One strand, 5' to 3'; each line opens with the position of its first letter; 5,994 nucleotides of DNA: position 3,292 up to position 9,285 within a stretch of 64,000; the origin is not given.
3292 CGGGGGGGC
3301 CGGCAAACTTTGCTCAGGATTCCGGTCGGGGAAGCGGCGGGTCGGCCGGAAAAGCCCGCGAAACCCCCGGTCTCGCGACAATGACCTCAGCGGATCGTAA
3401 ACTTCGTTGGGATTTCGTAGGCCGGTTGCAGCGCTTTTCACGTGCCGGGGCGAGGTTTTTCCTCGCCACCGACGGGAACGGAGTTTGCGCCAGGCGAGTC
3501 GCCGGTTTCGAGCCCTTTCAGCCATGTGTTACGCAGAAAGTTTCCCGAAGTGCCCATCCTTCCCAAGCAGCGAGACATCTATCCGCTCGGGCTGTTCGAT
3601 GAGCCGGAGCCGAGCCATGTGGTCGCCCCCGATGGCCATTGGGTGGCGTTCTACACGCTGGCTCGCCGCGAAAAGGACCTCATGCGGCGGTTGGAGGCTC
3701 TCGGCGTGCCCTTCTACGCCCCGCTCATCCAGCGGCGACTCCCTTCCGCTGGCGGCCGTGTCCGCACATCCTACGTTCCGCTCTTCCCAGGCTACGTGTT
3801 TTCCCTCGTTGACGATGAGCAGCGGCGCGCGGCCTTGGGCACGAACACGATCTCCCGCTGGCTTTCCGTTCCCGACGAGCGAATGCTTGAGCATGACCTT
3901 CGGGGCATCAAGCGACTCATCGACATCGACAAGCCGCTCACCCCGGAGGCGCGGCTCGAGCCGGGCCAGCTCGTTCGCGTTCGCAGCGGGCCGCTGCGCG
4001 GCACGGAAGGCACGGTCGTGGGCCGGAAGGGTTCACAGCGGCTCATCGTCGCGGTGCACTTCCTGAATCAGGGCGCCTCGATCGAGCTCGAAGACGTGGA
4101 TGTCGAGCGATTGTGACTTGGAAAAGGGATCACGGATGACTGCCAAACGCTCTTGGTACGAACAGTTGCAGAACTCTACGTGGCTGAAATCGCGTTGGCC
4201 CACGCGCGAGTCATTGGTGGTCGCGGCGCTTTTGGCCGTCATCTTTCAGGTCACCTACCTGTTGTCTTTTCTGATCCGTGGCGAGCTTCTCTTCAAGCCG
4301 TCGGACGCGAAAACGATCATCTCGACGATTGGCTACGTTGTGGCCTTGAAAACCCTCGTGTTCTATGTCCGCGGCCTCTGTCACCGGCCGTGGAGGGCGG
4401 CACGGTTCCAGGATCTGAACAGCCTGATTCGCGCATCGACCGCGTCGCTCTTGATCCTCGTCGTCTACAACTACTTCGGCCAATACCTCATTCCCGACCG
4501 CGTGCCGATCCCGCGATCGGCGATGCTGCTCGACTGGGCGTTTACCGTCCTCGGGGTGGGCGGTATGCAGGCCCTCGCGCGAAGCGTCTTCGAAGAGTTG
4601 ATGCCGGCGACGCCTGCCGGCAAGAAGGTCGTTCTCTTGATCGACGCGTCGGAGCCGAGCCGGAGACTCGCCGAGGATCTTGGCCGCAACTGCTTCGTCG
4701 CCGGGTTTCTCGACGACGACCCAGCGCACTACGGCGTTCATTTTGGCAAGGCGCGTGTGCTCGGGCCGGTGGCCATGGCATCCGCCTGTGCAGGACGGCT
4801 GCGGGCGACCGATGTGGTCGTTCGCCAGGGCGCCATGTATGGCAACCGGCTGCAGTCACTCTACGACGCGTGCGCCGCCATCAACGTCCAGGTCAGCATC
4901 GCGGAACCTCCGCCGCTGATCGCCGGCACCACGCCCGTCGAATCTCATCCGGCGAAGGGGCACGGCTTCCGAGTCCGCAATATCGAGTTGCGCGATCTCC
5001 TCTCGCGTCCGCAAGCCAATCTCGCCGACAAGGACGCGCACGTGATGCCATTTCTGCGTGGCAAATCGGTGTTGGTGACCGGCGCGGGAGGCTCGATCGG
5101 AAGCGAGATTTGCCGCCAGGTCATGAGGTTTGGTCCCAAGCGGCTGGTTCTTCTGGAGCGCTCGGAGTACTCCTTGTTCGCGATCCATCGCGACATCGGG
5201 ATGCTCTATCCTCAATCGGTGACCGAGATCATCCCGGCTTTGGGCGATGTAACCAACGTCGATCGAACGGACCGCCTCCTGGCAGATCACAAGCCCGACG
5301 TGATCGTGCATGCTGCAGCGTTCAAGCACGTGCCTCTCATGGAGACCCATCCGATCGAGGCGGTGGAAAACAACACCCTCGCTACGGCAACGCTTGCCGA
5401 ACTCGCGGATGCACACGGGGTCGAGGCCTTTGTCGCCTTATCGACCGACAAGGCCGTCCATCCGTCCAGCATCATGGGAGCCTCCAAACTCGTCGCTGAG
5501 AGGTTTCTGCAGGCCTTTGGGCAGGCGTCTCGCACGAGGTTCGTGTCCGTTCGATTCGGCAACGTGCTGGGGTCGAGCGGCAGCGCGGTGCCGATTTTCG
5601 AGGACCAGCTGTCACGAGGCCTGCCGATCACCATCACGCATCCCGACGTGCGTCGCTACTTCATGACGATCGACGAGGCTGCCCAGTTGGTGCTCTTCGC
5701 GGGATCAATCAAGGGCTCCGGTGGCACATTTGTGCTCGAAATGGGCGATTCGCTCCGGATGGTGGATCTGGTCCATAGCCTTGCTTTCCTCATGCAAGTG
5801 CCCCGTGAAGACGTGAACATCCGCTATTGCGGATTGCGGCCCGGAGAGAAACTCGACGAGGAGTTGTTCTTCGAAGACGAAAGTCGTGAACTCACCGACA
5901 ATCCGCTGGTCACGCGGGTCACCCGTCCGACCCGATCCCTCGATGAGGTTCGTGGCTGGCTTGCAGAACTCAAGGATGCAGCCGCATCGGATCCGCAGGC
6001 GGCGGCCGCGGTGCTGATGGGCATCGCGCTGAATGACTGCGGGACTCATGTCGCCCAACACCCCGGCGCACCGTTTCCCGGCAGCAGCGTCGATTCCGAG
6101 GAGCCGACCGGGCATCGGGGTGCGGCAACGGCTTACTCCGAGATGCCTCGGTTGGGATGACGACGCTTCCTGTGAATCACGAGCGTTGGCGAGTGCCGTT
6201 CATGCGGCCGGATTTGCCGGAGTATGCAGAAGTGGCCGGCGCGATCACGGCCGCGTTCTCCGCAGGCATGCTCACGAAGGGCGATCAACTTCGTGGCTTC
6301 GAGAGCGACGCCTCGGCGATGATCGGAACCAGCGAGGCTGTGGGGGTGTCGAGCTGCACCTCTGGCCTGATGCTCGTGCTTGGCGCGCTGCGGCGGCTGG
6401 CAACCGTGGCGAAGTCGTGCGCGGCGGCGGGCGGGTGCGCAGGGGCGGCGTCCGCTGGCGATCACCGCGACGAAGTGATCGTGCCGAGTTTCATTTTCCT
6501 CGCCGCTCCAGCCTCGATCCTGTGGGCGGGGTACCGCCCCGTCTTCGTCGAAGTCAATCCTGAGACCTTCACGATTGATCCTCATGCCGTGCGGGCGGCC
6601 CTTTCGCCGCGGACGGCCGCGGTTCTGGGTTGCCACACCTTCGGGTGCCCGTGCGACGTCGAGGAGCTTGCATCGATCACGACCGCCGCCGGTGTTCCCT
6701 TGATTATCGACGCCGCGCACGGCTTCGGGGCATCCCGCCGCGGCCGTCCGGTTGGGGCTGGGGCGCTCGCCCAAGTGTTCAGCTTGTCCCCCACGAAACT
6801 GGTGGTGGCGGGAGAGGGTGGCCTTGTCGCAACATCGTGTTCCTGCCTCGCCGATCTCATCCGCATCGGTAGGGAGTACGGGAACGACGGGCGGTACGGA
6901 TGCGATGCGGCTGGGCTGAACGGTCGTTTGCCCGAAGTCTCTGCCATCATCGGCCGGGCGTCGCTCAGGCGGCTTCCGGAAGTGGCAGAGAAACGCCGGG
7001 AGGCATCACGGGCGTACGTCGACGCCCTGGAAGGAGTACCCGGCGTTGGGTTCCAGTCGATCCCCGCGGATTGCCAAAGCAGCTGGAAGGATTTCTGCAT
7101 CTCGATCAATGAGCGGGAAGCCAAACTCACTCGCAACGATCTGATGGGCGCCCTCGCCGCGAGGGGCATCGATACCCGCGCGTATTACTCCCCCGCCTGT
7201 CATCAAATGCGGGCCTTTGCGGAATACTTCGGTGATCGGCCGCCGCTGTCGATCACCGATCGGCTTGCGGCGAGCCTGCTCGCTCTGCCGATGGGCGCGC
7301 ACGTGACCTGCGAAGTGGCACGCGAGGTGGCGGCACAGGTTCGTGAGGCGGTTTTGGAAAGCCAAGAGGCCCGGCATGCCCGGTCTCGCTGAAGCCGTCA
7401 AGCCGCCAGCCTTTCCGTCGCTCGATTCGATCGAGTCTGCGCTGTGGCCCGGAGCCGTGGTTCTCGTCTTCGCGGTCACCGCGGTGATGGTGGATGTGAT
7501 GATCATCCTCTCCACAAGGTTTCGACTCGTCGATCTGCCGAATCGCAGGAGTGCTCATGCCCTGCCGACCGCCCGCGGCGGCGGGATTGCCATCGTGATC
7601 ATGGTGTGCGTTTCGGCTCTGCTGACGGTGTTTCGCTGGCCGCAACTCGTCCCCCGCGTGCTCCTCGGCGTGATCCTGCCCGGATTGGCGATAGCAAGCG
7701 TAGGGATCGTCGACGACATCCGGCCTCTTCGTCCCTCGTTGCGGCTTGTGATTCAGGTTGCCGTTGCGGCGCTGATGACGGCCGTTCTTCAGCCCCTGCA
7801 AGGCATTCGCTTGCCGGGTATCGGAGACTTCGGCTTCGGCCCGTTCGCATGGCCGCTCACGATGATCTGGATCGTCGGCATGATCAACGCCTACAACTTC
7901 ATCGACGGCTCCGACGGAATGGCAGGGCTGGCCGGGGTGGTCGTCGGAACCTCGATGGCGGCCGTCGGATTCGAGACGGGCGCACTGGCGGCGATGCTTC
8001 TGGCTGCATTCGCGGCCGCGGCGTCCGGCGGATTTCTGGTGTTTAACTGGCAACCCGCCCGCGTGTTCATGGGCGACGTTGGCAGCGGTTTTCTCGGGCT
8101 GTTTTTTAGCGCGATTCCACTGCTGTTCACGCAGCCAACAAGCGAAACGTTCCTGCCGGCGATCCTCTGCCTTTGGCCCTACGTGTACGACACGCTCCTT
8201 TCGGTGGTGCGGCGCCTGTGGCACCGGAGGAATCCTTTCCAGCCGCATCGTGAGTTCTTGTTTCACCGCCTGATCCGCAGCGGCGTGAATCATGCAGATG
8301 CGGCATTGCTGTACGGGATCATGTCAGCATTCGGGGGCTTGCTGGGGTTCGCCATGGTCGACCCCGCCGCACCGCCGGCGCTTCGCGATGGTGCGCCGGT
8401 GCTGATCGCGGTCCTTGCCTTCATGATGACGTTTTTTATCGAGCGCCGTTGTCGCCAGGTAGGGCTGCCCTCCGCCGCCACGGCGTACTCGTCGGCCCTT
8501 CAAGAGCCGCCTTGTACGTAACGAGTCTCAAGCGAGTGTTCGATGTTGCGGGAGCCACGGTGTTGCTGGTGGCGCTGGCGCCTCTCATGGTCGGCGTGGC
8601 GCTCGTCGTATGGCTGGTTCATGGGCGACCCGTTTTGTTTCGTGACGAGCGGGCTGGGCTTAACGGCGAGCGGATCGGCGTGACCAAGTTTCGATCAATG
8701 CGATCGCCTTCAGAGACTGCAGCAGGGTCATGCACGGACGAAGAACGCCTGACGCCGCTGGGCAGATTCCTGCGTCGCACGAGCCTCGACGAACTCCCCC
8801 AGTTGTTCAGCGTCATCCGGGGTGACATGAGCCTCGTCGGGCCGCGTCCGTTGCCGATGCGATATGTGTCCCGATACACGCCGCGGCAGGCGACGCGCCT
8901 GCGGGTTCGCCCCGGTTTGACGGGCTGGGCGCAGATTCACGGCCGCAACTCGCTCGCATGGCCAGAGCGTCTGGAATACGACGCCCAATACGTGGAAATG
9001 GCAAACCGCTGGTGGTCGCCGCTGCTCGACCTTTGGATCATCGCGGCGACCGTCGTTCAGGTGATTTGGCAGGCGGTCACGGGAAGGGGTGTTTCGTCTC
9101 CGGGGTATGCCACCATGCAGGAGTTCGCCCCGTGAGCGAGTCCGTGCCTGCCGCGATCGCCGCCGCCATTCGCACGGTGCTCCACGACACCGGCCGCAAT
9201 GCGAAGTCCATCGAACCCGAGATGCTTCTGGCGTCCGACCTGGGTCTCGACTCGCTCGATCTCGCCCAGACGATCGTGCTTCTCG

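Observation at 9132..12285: ACP + adenylating ligase + FabG-like reductase + NeuD/PglD acyltransferase: a module for a non-acetyl N-acyl decoration of an amino sugar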

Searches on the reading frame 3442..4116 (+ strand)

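Call 75: search_protein_families(library=pfam, proteins=[window:3442-4116:+], max_evalue=0.001)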
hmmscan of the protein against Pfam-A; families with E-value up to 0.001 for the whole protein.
window:3442-4116:+ (224 aa): 2 families
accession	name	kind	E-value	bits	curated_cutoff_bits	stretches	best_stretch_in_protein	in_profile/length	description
PF02357.24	NusG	-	2.8e-06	28.2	22.2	1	66-135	2-69/93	Transcription termination factor nusG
PF00467.35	KOW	-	0.00054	20.1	22.3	1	174-200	1-28/32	KOW motif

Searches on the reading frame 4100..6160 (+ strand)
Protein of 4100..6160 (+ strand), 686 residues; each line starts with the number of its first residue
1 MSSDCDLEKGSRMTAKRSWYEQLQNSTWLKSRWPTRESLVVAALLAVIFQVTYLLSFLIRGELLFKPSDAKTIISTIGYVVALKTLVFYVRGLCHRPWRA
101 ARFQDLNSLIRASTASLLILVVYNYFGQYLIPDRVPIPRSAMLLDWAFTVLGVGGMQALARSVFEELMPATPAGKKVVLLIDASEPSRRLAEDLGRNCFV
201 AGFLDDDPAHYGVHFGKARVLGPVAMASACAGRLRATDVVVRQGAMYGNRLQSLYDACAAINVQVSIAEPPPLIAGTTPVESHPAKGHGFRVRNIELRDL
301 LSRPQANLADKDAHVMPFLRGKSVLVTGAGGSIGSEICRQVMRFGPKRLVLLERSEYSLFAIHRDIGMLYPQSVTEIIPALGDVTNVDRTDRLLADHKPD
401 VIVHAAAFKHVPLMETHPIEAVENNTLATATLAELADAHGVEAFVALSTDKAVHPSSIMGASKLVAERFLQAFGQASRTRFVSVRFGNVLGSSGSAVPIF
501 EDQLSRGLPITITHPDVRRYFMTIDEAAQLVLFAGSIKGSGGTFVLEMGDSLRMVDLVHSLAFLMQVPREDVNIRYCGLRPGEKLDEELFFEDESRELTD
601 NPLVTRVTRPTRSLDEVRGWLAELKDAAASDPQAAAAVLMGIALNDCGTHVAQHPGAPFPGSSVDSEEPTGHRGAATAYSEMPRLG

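Call 5: search_protein_families(library=pfam, proteins=[window:4100-6160:+], max_evalue=0.01)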
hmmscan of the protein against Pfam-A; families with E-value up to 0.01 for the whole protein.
window:4100-6160:+ (686 aa): 9 families
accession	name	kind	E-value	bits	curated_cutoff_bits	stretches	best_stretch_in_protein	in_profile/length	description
PF02719.21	Polysacc_synt_2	-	1.6e-99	333.3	20.2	1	324-606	1-290/293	Polysaccharide biosynthesis protein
PF01370.27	Epimerase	-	3.2e-26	92.6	20.9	1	324-535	1-225/240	NAD dependent epimerase/dehydratase family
PF04321.23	RmlD_sub_bind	-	4e-15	56.1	27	1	323-495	2-157/287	RmlD substrate binding domain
PF16363.11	GDP_Man_Dehyd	-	2.7e-13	50.5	27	1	325-450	1-130/332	GDP-mannose 4,6 dehydratase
PF08659.16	KR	-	1.8e-06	28.5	22.6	1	324-454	3-141/180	KR domain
PF07993.18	NAD_binding_4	-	1.1e-05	25.2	20.1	0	326-453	1-140/258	Male sterility protein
PF00106.31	adh_short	-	3.5e-05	23.8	26.6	1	322-405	1-84/195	short chain dehydrogenase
PF01073.25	3Beta_HSD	-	5.4e-05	22.8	22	1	325-456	1-123/280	3-beta hydroxysteroid dehydrogenase/isomerase family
PF13460.12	NAD_binding_10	-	0.005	17.2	27.2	0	328-454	1-103/184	NAD(P)H-binding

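Call 6: search_protein_families(library=ncbifam, proteins=[window:4100-6160:+], max_evalue=0.01)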
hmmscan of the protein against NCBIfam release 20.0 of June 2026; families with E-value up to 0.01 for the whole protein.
window:4100-6160:+ (686 aa): 34 families (the best 25 are shown)
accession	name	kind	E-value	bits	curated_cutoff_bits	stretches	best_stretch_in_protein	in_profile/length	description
TIGR03589.1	PseB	equivalog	1e-51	175.8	407.75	1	319-600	2-272/324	UDP-N-acetylglucosamine 4,6-dehydratase (inverting)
TIGR04130.1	FnlA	equivalog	1e-38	133.1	730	1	320-597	3-272/337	UDP-N-acetylglucosamine 4,6-dehydratase/5-epimerase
TIGR01179.1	galE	equivalog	3.3e-17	62.3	262.3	1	324-493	2-180/332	UDP-glucose 4-epimerase GalE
TIGR01214.1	rmlD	equivalog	5e-14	52.1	224.05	1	324-450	2-101/285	dTDP-4-dehydrorhamnose reductase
TIGR03025.1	EPS_sugtrans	subfamily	1.5e-11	44.2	295.55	1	48-268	6-221/445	exopolysaccharide biosynthesis polyprenyl glycosylphosphotransferase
NF045894.1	PKS_plus_SDR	equivalog_domain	7.2e-11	40.4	1740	1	317-489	1153-1334/1515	type I polyketide synthase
TIGR01181.1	dTDP_gluc_dehyt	equivalog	1.4e-10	40.8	365.1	1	324-583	2-277/321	dTDP-glucose 4,6-dehydratase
TIGR03023.1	WcaJ_sugtrans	equivalog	3.9e-10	39.6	410.75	1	47-267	5-225/453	undecaprenyl-phosphate glucose phosphotransferase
NF007956.0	PRK10675.1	subfamily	1e-09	38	394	1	323-449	2-124/338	UDP-glucose 4-epimerase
TIGR02622.1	CDP_4_6_dhtase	equivalog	7e-09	35.3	278.45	1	319-453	2-133/352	CDP-glucose 4,6-dehydratase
NF007582.0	PRK10217.1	equivalog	1.5e-06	27.5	698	1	322-439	2-115/355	dTDP-glucose 4,6-dehydratase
NF006565.0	PRK09072.1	equivalog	2.2e-06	27.4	238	1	319-425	3-106/265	SDR family oxidoreductase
NF037941.1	PKS_NbtC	equivalog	2.3e-06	25.8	1150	1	318-419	676-777/1027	nocobactin polyketide synthase NbtC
TIGR04180.1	EDH_00030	hypoth_equivalog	3.8e-06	26.2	475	1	324-451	1-123/297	NAD-dependent 4,6-dehydratase LegB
NF007490.0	PRK10084.1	subfamily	5.2e-06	25.7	649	1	324-438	3-113/361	dTDP-glucose 4,6-dehydratase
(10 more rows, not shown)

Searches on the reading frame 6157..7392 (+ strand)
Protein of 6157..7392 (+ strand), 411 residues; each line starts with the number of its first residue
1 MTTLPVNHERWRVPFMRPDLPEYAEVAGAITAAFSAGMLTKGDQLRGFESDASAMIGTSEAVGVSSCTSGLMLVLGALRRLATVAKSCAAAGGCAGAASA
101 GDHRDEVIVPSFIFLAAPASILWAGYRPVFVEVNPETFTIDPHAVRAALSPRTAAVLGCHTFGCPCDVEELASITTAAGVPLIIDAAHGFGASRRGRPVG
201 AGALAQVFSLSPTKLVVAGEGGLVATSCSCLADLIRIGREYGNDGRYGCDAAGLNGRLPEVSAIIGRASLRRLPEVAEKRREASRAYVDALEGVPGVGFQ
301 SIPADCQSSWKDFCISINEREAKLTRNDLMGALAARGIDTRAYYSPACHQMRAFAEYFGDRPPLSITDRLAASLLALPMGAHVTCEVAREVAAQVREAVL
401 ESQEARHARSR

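Call 5: search_protein_families(library=pfam, proteins=[window:6157-7392:+], max_evalue=0.01)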
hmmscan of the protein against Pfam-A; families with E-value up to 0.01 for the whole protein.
window:6157-7392:+ (411 aa): 2 families
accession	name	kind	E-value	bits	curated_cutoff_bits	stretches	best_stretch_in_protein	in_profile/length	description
PF01041.23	DegT_DnrJ_EryC1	-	2.6e-83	280.6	19.8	1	26-396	7-360/360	DegT/DnrJ/EryC1/StrS aminotransferase family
PF00155.27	Aminotran_1_2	-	0.0018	17.9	19.7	1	88-195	74-195/361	Aminotransferase class I and II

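Call 6: search_protein_families(library=ncbifam, proteins=[window:6157-7392:+], max_evalue=0.01)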
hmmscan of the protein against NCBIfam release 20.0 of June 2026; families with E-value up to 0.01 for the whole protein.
window:6157-7392:+ (411 aa): 16 families
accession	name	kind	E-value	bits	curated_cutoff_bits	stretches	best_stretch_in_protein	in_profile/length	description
TIGR04427.1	PLP_DesI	equivalog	1.6e-69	234.9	650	1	88-403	74-387/390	dTDP-4-dehydro-6-deoxyglucose aminotransferase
TIGR03588.1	PseC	equivalog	1.1e-51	175.9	423.5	1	29-398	16-379/380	UDP-4-amino-4,6-dideoxy-N-acetyl-beta-L-altrosamine transaminase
NF008658.2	PRK11658.1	equivalog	8.2e-43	146.5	631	1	13-397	5-375/379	UDP-4-amino-4-deoxy-L-arabinose aminotransferase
TIGR04181.1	NHT_00031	hypoth_equivalog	7.3e-41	140.2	420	1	40-378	27-357/359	LegC family aminotransferase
NF008687.0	PRK11706.1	equivalog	8.9e-36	123.4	375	1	83-398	50-373/375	dTDP-4-amino-4,6-dideoxygalactose transaminase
NF011936.0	PRK15407.1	equivalog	8.1e-33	113.7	423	2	25-245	48-254/440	lipopolysaccharide biosynthesis protein RfbH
TIGR02379.1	ECA_wecE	subfamily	7.9e-26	90.7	434.85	1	82-393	49-369/376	dTDP-4-amino-4,6-dideoxy-D-glucose transaminase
NF003346.0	PRK04366.1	equivalog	0.0002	20.2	441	1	99-188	160-252/487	aminomethyl-transferring glycine dehydrogenase subunit GcvPB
NF000586.1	PRK00011.1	subfamily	0.001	17.9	335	1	123-226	126-231/404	serine hydroxymethyltransferase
NF005816.0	PRK07682.1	equivalog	0.0023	16.6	620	1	102-161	112-172/390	aminotransferase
NF006004.0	PRK08134.1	equivalog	0.0033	16.2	636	1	141-216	138-212/433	O-acetylhomoserine aminocarboxypropyltransferase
NF005817.0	PRK07683.1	equivalog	0.0035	16.1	575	1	103-158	112-167/387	aminotransferase A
NF041364.1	GntC_guanitoxin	equivalog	0.0045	15.9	415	1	104-157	84-139/356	guanitoxin biosynthesis PLP-dependent (S)-gamma-hydroxy-L-arginine cyclodehydratase GntC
TIGR03812.1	tyr_de_CO2_Arch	equivalog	0.006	15.5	299.4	1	126-189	129-194/375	tyrosine decarboxylase MfnA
NF005305.0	PRK06836.1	equivalog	0.0063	15.8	376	1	84-157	101-175/396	pyridoxal phosphate-dependent aminotransferase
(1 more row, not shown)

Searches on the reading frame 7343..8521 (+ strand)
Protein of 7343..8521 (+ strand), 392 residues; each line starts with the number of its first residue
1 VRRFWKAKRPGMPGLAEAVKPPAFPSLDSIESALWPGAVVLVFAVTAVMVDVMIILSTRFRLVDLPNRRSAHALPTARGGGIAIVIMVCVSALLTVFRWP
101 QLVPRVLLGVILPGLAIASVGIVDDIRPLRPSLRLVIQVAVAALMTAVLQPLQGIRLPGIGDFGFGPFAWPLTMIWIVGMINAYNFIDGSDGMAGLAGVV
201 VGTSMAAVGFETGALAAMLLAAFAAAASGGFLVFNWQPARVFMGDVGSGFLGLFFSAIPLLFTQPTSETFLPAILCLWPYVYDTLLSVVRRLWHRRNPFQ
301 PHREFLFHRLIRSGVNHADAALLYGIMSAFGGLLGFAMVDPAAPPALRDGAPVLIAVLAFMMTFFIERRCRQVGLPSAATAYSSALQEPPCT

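Call 5: search_protein_families(library=pfam, proteins=[window:7343-8521:+], max_evalue=0.01)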
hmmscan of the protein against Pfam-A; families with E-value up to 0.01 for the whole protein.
window:7343-8521:+ (392 aa): 1 family
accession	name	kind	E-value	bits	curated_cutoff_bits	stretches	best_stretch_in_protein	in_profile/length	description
PF00953.26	Glycos_transf_4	-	2.4e-35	122.4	27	1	108-260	2-157/160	Glycosyl transferase family 4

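Call 6: search_protein_families(library=ncbifam, proteins=[window:7343-8521:+], max_evalue=0.01)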
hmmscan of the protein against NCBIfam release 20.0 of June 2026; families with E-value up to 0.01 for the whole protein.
window:7343-8521:+ (392 aa): 3 families
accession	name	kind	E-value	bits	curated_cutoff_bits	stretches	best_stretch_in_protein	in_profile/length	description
TIGR02380.1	ECA_wecA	exception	2.9e-26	92.4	326.05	1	39-332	4-302/346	UDP-N-acetylglucosamine--undecaprenyl-phosphate N-acetylglucosaminephosphotransferase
NF053644.1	MraY_archaea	equivalog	3.7e-22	79.1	450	1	142-326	156-330/340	pseudomurein biosynthesis MraY family phospho-N-acetylmuramoyl-pentapeptide-transferase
TIGR00445.1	mraY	equivalog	2.1e-14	53.7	192.05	1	73-264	34-247/321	phospho-N-acetylmuramoyl-pentapeptide-transferase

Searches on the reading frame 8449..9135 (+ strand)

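Call 5: search_protein_families(library=pfam, proteins=[window:8449-9135:+], max_evalue=0.01)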
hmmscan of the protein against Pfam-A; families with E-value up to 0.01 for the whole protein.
window:8449-9135:+ (228 aa): 1 family
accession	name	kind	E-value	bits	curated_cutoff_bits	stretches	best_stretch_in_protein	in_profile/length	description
PF02397.22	Bac_transf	-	5.4e-58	195.9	27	1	28-206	1-178/179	Bacterial sugar transferase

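Call 6: search_protein_families(library=ncbifam, proteins=[window:8449-9135:+], max_evalue=0.01)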
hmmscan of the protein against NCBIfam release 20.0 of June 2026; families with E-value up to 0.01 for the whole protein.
window:8449-9135:+ (228 aa): 10 families
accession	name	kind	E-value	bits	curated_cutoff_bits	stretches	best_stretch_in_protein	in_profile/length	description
TIGR03025.1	EPS_sugtrans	subfamily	2.4e-71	241.3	295.55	1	26-208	256-441/445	exopolysaccharide biosynthesis polyprenyl glycosylphosphotransferase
TIGR03023.1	WcaJ_sugtrans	equivalog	7.9e-62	210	410.75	1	25-208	260-449/453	undecaprenyl-phosphate glucose phosphotransferase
TIGR03022.1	WbaP_sugtrans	subfamily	4.6e-48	164.6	403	2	99-206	347-450/456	undecaprenyl-phosphate galactose phosphotransferase WbaP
TIGR03013.1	EpsB_2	subfamily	2.9e-45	155.2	393.35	1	25-208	252-439/443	TIGR03013 family XrtA/PEP-CTERM system glycosyltransferase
NF052601.1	undeca_RfbP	equivalog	6.7e-42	143.4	330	1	21-207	38-237/244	undecaprenyl-phosphate galactose phosphotransferase family protein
NF050817.1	PolSacchBiosHfsE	equivalog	3.4e-41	141.5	750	1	26-203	270-457/467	polysaccharide biosynthesis protein HfsE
NF041877.1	EPS_EpsZ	equivalog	6.7e-39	133.8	800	1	26-216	264-459/459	exopolysaccharide biosynthesis polyisoprenyl-phosphate hexose-1-phosphate transferase EpsZ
NF007518.0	PRK10124.1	equivalog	2.8e-38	131.8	684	1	27-204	273-456/464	undecaprenyl-phosphate glucose phosphotransferase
NF011751.0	PRK15204.1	equivalog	8.4e-29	100.5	907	1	26-201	278-465/476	undecaprenyl-phosphate galactose phosphotransferase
NF045514.1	glycotran_HepC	equivalog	1.4e-21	76.8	140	1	23-136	112-213/220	heterocyst development glycosyltransferase HepC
